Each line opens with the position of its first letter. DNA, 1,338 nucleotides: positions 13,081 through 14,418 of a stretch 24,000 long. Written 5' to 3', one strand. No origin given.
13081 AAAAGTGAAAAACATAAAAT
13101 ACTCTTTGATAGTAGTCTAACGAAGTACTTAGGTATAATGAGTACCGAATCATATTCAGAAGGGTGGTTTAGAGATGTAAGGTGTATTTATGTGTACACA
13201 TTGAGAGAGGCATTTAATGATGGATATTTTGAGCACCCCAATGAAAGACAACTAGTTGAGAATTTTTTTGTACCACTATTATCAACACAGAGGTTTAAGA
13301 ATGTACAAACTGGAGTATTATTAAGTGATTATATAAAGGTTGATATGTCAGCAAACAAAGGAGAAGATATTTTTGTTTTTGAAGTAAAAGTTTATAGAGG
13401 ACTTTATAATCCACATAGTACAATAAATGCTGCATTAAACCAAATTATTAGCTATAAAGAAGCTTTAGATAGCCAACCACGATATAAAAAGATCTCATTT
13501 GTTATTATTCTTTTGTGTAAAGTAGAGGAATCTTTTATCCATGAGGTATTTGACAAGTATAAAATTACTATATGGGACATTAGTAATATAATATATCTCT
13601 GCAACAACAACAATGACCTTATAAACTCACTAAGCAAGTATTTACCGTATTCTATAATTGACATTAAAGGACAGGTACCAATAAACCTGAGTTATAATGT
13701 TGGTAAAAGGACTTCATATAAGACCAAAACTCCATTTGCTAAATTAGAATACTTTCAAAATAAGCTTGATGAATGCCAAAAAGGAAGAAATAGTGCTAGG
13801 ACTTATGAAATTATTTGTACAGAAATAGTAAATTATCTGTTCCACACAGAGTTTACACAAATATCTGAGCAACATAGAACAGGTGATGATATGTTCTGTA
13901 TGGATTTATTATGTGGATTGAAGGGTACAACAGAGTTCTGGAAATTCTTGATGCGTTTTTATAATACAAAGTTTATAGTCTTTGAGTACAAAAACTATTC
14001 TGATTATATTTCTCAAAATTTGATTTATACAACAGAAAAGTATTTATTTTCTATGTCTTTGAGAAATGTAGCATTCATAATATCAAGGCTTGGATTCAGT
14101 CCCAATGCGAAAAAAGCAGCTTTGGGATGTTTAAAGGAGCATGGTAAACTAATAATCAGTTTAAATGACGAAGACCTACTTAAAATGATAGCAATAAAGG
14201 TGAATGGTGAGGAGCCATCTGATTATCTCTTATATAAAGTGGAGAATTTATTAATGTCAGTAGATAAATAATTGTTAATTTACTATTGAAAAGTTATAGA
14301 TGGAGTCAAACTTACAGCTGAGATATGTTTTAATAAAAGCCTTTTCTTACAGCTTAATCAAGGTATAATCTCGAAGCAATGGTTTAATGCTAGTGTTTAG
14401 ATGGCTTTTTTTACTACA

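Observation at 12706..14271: Half-helicase fused to two PD-(D/E)xK nuclease-like modules: candidate single-polypeptide defence nuclease with an architecture I do not recognise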

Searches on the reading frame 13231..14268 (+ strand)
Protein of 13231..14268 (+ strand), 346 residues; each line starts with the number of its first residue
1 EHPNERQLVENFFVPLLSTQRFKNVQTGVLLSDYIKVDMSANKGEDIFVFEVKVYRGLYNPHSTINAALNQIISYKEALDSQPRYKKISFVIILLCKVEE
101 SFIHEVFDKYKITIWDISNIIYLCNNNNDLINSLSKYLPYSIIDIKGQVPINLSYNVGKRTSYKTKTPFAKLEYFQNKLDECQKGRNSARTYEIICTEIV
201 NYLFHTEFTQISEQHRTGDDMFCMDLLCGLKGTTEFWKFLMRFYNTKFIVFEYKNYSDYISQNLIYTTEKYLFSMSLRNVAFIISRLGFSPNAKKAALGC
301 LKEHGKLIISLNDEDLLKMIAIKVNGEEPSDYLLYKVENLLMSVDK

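Call 44: search_protein_families(library=ncbifam, proteins=[window:13231-14268:+], max_evalue=0.1)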
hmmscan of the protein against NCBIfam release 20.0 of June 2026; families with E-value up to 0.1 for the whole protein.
window:13231-14268:+ (346 aa): 0 families

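Call 48: search_dna_similar(query=window:13231-14268:+, collection=phages, mode=protein, max_rows=25)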
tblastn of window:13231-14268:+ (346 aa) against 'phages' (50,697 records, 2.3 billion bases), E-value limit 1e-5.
No match.
